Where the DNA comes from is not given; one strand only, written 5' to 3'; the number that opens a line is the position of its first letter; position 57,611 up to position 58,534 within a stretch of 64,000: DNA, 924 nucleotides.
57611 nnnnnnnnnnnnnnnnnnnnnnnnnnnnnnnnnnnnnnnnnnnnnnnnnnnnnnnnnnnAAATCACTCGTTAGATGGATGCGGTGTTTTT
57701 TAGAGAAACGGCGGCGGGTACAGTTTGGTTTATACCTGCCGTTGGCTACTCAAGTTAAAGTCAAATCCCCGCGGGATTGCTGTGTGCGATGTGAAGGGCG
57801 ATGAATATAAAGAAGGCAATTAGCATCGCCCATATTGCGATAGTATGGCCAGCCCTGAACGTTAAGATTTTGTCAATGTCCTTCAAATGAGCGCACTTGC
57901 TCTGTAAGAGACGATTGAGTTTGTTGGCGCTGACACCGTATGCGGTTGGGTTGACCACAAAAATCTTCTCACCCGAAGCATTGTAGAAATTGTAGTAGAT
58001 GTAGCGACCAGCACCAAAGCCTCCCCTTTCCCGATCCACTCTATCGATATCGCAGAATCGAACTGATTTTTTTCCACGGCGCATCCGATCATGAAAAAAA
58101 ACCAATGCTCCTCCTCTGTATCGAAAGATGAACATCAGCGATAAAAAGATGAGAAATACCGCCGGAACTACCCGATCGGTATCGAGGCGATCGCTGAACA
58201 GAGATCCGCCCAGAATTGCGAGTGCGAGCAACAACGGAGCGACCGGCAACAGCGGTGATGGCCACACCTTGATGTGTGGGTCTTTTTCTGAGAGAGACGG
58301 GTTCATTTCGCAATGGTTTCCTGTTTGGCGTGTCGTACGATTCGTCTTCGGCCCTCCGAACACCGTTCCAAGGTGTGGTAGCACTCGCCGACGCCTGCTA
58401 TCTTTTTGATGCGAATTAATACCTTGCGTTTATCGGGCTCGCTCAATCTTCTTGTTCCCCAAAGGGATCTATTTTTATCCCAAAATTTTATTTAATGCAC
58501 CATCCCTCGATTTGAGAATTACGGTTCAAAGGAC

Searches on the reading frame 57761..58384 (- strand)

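Call 3: search_protein_families(library=pfam, proteins=[window:57761-58384:-], max_evalue=0.01)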
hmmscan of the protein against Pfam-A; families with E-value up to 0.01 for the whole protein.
window:57761-58384:- (207 aa): 0 families

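Call 58: search_protein_families(library=pfam, proteins=[window:57761-58384:-], max_evalue=10)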
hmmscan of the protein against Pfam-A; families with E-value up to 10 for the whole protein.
window:57761-58384:- (207 aa): 2 families
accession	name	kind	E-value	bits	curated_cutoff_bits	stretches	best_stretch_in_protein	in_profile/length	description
PF00122.25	E1-E2_ATPase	-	0.46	10.4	28.1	1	125-204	66-144/181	E1-E2 ATPase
PF21844.1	DUF6903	-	1.5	9.4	24.2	1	181-201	3-23/54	Family of unknown function (DUF6903)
